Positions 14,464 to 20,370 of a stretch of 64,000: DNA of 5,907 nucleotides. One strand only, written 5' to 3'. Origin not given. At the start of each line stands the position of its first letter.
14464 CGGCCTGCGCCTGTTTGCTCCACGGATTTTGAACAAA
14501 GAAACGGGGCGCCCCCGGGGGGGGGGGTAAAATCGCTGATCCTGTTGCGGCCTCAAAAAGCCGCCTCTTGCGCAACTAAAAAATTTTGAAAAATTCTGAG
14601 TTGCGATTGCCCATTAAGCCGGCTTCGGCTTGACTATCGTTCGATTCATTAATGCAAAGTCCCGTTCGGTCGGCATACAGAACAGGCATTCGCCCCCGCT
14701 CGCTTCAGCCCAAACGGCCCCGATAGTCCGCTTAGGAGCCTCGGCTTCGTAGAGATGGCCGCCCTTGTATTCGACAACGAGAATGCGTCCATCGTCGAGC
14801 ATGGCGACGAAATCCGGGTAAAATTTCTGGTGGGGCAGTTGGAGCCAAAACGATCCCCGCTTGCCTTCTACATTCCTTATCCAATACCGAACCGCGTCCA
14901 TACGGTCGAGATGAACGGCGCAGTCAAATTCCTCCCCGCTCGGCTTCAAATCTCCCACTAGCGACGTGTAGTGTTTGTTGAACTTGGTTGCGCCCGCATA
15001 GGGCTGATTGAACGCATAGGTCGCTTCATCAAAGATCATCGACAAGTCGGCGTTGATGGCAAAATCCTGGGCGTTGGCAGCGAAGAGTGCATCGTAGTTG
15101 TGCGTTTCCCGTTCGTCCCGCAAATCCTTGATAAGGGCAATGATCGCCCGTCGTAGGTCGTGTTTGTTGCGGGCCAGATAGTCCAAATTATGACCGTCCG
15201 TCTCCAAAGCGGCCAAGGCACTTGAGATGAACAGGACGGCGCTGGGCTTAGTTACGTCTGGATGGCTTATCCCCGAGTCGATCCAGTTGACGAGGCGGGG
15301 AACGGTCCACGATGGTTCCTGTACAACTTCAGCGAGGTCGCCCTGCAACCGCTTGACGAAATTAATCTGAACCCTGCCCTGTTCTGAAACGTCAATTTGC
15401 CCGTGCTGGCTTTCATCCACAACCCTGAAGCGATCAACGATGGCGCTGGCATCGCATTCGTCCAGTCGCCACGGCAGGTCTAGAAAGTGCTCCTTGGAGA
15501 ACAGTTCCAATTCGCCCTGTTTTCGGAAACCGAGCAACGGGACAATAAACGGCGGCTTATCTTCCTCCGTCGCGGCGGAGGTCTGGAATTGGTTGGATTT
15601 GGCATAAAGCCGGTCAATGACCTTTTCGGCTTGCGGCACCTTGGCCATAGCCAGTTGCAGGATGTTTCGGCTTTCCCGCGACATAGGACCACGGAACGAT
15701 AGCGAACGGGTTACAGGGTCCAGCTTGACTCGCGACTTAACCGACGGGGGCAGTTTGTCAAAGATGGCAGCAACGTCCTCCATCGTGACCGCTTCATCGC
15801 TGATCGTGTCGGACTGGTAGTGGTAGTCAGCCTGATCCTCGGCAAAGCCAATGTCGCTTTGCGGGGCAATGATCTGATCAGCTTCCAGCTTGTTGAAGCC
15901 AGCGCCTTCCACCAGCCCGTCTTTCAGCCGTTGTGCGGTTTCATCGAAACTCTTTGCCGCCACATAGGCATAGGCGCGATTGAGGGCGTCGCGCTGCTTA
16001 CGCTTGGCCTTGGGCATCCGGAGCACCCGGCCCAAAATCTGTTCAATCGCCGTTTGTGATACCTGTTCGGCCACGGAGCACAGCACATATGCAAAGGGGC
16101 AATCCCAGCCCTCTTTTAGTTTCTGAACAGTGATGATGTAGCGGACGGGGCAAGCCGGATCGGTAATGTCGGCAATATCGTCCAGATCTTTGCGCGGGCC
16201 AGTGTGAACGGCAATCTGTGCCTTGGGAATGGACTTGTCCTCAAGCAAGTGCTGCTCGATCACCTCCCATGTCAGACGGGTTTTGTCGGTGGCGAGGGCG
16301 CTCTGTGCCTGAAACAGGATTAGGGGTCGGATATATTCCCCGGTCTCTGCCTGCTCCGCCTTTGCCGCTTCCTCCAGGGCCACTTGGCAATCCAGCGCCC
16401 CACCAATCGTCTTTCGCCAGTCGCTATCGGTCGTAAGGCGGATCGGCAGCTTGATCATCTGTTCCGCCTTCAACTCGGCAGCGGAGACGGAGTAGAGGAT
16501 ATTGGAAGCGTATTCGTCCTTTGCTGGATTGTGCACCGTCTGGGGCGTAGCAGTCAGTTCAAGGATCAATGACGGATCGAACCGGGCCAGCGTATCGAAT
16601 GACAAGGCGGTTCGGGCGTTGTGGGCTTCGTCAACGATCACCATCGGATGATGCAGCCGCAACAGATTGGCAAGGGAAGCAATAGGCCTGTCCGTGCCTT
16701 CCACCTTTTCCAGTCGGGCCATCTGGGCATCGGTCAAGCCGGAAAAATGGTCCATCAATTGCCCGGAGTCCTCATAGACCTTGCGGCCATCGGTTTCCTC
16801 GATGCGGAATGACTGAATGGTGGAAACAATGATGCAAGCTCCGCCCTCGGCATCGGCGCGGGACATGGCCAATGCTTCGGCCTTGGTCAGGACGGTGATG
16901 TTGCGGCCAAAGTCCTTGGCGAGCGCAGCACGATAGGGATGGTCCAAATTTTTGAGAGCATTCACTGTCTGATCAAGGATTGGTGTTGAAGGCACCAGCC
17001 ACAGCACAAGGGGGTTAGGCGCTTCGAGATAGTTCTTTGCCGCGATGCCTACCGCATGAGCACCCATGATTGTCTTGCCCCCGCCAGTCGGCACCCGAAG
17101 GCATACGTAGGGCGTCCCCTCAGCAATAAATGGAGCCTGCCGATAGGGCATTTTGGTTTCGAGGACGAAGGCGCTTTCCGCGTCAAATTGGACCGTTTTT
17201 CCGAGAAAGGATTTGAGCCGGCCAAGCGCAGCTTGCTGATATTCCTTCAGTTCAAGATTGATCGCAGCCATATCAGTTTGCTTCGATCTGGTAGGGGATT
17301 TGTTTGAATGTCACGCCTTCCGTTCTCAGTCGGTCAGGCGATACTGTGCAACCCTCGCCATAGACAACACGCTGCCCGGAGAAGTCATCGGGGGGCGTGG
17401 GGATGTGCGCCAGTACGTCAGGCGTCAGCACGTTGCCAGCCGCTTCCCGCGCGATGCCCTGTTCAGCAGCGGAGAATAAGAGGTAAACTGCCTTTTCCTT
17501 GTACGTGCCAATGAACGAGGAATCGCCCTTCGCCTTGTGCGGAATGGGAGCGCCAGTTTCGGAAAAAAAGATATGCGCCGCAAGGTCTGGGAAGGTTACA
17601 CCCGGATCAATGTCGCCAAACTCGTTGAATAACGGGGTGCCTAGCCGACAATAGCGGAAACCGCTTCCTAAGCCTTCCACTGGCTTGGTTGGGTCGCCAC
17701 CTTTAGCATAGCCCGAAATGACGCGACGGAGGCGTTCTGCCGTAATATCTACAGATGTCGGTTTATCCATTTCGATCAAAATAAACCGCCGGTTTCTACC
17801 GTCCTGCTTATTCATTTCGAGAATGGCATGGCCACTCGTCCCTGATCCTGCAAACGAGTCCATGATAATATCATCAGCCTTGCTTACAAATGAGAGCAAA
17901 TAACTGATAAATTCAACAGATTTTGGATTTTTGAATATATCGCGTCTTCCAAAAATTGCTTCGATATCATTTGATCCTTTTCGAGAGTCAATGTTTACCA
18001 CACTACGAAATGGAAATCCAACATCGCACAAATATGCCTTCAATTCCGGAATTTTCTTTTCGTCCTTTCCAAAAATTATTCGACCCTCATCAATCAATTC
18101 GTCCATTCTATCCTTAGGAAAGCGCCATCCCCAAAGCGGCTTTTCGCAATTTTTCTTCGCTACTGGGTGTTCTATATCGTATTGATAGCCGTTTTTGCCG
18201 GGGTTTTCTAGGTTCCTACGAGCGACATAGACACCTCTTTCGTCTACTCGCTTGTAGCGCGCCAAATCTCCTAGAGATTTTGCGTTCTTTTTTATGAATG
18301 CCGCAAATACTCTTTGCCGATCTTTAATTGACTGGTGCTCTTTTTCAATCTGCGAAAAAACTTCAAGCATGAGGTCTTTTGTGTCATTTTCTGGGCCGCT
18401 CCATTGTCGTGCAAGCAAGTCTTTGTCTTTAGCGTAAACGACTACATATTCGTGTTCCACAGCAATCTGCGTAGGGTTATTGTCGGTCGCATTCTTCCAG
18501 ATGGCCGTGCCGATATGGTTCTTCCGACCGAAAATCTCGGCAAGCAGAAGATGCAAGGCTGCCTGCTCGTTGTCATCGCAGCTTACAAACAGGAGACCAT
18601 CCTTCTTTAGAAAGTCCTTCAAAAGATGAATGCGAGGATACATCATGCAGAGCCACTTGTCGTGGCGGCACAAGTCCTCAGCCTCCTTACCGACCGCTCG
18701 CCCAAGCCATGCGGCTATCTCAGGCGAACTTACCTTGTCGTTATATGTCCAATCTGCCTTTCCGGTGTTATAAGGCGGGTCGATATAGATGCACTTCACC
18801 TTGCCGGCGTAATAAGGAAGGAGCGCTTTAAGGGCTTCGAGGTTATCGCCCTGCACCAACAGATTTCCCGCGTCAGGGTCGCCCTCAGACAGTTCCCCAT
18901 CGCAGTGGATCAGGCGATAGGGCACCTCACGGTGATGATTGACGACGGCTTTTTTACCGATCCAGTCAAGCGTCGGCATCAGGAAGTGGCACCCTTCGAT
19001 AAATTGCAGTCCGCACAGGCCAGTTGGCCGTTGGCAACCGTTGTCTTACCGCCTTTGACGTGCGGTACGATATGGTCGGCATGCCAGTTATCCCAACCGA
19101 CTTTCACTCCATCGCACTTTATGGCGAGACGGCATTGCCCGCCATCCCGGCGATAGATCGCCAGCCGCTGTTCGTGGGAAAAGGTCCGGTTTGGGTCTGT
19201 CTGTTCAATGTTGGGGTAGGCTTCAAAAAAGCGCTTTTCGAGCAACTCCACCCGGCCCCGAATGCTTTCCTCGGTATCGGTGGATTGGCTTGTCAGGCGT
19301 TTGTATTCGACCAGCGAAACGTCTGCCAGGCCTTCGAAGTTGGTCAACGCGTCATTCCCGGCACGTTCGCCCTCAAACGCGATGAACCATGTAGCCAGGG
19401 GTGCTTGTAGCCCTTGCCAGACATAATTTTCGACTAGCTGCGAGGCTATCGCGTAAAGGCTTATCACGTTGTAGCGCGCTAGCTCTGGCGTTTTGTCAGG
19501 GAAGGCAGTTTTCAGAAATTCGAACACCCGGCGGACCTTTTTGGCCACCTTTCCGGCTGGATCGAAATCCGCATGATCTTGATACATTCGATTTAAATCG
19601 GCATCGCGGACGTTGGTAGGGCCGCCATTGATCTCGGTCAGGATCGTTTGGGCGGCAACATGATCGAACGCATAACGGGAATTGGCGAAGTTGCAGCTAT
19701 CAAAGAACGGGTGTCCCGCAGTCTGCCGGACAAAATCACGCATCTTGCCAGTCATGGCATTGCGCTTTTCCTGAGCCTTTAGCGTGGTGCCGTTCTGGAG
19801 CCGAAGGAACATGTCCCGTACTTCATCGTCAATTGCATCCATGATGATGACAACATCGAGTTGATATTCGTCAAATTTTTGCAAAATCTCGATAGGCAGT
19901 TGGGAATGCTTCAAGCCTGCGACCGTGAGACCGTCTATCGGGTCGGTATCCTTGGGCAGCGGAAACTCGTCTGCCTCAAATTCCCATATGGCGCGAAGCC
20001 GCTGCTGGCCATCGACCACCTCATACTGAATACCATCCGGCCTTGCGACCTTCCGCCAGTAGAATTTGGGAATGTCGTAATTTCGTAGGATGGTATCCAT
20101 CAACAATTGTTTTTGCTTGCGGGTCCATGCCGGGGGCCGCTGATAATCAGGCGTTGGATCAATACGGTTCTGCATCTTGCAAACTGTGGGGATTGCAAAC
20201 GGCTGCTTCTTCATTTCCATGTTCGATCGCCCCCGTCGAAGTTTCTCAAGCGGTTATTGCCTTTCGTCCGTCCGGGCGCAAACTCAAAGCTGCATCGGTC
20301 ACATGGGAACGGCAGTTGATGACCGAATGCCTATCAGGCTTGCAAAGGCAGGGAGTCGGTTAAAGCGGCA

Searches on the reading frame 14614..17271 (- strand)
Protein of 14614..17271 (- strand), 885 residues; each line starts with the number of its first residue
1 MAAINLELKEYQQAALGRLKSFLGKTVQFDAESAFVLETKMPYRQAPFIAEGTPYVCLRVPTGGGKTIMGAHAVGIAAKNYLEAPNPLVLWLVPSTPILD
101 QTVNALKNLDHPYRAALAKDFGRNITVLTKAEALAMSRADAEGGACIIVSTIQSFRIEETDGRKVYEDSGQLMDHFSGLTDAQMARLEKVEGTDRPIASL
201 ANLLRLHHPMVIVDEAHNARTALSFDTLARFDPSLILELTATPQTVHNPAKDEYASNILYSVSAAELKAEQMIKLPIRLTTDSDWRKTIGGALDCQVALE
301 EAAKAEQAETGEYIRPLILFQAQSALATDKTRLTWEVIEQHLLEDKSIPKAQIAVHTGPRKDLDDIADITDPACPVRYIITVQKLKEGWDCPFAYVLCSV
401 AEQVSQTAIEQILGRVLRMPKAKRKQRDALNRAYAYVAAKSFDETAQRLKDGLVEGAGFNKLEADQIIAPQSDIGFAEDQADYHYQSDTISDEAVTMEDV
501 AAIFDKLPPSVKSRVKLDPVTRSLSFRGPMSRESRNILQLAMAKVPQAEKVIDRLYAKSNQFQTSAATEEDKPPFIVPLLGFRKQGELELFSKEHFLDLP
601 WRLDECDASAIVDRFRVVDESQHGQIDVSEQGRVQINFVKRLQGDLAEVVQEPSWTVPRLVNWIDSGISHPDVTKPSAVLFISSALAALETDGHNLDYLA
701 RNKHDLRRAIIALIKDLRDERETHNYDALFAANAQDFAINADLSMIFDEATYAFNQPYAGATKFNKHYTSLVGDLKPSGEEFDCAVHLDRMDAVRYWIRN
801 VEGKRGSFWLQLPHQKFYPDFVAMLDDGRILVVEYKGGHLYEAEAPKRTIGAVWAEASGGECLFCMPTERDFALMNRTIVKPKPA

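Call 106: search_protein_families(library=padloc, proteins=[window:14614-17271:-], max_evalue=0.001)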
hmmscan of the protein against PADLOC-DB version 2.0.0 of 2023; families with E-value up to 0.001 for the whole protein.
window:14614-17271:- (885 aa): 6 families
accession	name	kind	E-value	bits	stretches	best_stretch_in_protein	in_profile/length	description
PDLC03650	REase_III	-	9.3e-137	455.8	1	7-867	3-876/898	Type III restriction enzyme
PDLC03653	REase_III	-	3e-75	251.9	1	53-456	87-506/883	Type III restriction enzyme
PDLC03648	REase_III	-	1.8e-14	50.8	1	197-449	125-383/871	Type III restriction enzyme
PDLC03647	REase_III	-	1.1e-11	41.6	1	375-463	506-598/989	Type III restriction enzyme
PDLC03649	REase_III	-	1e-07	28.3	1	375-427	494-546/973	Type III restriction enzyme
PDLC02707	PbeA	-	0.00015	18.5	0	58-158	273-367/672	PbeA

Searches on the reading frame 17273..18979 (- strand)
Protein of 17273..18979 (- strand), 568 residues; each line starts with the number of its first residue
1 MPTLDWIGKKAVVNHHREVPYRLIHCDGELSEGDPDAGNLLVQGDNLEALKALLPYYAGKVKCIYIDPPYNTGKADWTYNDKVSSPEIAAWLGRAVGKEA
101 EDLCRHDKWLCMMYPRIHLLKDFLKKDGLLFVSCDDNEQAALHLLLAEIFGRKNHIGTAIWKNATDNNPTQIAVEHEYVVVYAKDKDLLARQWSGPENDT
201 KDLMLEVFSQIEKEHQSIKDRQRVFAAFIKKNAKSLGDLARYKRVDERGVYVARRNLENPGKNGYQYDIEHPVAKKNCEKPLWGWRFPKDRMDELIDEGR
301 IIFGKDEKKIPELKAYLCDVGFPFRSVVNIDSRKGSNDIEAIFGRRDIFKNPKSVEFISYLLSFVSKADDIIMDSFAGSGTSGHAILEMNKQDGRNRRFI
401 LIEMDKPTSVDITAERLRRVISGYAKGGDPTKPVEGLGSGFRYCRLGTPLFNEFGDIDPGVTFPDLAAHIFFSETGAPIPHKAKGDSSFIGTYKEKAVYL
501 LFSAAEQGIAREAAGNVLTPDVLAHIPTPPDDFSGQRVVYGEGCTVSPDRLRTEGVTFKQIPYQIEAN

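Call 106: search_protein_families(library=padloc, proteins=[window:17273-18979:-], max_evalue=0.001)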
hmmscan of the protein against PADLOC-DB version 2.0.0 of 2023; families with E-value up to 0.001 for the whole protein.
window:17273-18979:- (568 aa): 30 families (the best 25 are shown)
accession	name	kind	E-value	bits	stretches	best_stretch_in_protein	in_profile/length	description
PDLC03644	MTase_III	-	8.8e-173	573.9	1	1-567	1-541/542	Type III methyltransferase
PDLC03640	MTase_III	-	2e-134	447.3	2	1-429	1-455/654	Type III methyltransferase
PDLC03634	MTase_III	-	1.9e-92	309.1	1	4-411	60-451/621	Type III methyltransferase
PDLC03641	MTase_III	-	7.1e-78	260.7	1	4-416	68-458/657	Type III methyltransferase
PDLC03637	MTase_III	-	2.5e-53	179.5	2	35-194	118-271/513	Type III methyltransferase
PDLC03636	MTase_III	-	4.8e-51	172.2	2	101-452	88-440/575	Type III methyltransferase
PDLC03642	MTase_III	-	1.2e-50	170.8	2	34-185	78-217/528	Type III methyltransferase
PDLC03639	MTase_III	-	1.4e-44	150.4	2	31-185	80-222/639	Type III methyltransferase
PDLC03635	MTase_III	-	1.5e-42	144.2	2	104-439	263-592/708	Type III methyltransferase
PDLC03646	MTase_III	-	5.7e-42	141.6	1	33-421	466-840/1057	Type III methyltransferase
PDLC03278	MTase_II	-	5.6e-40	136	1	47-404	7-340/390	Type II methyltransferase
PDLC03638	MTase_III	-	2e-29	100.5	1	39-427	381-687/816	Type III methyltransferase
PDLC03643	MTase_III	-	1.5e-27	94.8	2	235-407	84-269/465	Type III methyltransferase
PDLC03645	MTase_III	-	9.5e-27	91.4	2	11-152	112-240/709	Type III methyltransferase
PDLC03354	MTase_II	-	7.1e-25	85.9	2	41-196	63-218/425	Type II methyltransferase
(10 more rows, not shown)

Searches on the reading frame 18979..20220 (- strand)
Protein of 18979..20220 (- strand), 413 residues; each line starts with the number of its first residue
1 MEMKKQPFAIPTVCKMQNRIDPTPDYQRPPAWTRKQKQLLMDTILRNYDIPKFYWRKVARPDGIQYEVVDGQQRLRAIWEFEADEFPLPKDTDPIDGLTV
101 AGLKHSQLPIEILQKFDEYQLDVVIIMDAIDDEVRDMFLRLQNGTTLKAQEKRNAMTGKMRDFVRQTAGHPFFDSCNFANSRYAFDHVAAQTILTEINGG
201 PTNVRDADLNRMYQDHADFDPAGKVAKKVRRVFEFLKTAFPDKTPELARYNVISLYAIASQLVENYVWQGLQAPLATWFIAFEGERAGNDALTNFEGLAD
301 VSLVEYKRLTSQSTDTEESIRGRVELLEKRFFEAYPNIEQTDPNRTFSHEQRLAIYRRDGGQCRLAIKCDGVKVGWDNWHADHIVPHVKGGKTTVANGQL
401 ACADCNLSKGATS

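Call 4: search_protein_families(library=pfam, proteins=[window:18979-20220:-], max_evalue=1)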
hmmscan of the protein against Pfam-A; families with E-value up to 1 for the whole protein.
window:18979-20220:- (413 aa): 6 families
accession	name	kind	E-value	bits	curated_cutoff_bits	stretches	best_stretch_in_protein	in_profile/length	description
PF03235.19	GmrSD_N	-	6e-16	59.6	33.2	1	22-155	13-196/199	GmrSD restriction endonuclease, N-terminal domain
PF01844.29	HNH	-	9.1e-10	39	21.4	1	374-411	11-46/47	HNH endonuclease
PF14279.12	HNH_5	-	1.1e-06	28.9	27.5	1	378-411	12-45/56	HNH endonuclease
PF02945.21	Endonuclease_7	-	0.026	14.8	23.6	1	348-411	11-65/82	Recombination endonuclease VII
PF13788.11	DUF4180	-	0.16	12.3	25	1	111-156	58-108/112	Domain of unknown function (DUF4180)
PF14454.12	Prok_Ub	-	0.21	11.8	25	0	227-259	3-35/64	Prokaryotic Ubiquitin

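Call 106: search_protein_families(library=padloc, proteins=[window:18979-20220:-], max_evalue=0.001)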
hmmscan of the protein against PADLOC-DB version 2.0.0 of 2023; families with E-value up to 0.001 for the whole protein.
window:18979-20220:- (413 aa): 6 families
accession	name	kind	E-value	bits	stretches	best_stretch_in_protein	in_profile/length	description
PDLC03877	NsnA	-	6.3e-28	96.1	1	4-174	47-218/385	-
PDLC03418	REase_II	-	6.5e-16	56.4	2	13-198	25-200/372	Type II restriction enzyme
PDLC04027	PD-T4-2_A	-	2.1e-08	31.6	1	17-171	49-210/363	-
PDLC04151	HEC-05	-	0.00048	17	0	12-60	30-79/600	-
PDLC03478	REase_II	-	0.00072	17.3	0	346-410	95-159/219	Type II restriction enzyme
PDLC02690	Orf5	-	0.00084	16.3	0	17-77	6-71/531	Orf5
